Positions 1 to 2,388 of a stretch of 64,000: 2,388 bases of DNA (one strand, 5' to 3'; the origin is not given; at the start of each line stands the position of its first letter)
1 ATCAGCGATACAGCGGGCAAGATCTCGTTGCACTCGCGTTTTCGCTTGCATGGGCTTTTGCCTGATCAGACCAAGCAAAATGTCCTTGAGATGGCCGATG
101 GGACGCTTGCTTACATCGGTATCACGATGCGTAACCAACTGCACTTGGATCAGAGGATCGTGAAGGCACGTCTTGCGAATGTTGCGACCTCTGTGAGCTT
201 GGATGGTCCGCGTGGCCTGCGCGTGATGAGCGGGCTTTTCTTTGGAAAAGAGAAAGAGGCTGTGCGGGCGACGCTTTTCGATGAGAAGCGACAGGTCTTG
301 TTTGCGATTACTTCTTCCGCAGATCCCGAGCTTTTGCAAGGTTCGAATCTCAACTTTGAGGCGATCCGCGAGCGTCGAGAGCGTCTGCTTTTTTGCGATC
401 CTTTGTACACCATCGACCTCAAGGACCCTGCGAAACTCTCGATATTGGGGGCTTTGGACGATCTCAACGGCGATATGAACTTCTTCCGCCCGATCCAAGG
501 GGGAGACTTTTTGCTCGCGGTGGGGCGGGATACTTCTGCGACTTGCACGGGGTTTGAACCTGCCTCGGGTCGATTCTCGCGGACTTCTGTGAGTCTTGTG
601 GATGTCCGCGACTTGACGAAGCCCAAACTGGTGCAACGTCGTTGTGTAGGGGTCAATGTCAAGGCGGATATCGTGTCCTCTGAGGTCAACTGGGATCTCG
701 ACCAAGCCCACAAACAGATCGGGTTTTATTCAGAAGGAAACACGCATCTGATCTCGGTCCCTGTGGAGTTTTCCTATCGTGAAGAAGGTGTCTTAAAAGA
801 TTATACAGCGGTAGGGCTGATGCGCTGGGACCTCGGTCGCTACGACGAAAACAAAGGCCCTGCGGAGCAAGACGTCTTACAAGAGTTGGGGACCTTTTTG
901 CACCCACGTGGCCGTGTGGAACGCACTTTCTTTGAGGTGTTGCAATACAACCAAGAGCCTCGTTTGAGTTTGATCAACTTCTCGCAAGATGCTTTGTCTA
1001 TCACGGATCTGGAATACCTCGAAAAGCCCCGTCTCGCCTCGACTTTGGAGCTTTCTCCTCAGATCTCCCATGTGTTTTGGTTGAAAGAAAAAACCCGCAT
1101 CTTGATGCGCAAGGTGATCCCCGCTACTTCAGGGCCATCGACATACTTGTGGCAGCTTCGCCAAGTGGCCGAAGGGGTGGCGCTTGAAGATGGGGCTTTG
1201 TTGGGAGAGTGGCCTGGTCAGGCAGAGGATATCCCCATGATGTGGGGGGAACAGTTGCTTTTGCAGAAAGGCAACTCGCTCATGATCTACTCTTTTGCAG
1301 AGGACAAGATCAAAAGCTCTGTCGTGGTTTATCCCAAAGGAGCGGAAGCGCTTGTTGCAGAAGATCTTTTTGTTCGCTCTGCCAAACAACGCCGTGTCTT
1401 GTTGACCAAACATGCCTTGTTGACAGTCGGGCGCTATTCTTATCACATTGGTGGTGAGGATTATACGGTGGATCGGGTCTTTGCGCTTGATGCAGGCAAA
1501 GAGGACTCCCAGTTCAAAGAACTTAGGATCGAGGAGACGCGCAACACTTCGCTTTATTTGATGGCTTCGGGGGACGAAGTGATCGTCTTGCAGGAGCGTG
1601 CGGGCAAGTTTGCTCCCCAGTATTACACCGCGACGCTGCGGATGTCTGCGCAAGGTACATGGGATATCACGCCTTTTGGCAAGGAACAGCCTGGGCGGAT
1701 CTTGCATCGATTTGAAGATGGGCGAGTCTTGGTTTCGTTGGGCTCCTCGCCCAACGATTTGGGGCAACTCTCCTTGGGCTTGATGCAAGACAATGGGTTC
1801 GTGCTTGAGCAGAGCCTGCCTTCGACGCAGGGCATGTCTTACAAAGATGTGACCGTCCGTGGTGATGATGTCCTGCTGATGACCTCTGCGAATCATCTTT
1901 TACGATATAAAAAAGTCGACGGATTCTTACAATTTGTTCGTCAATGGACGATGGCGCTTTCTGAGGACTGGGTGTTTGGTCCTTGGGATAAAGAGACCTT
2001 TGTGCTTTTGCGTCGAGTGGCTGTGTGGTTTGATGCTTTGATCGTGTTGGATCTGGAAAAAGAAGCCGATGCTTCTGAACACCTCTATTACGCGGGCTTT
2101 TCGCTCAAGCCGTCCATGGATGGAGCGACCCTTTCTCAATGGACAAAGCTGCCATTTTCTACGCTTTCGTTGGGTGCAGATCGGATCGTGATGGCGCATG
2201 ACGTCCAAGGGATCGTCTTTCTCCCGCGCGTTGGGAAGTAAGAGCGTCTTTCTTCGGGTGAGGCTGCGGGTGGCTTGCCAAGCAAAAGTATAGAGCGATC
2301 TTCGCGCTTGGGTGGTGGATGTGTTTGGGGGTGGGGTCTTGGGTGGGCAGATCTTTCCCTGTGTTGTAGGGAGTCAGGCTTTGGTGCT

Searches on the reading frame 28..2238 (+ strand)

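Call 69: search_protein_families(library=pfam, proteins=[window:28-2238:+], max_evalue=0.00001)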
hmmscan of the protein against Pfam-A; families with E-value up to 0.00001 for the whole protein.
window:28-2238:+ (737 aa): 1 family
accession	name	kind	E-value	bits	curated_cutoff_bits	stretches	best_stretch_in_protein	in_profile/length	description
PF09826.15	Beta_propel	-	2.4e-10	40.3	22.4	1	124-252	327-436/495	Beta propeller domain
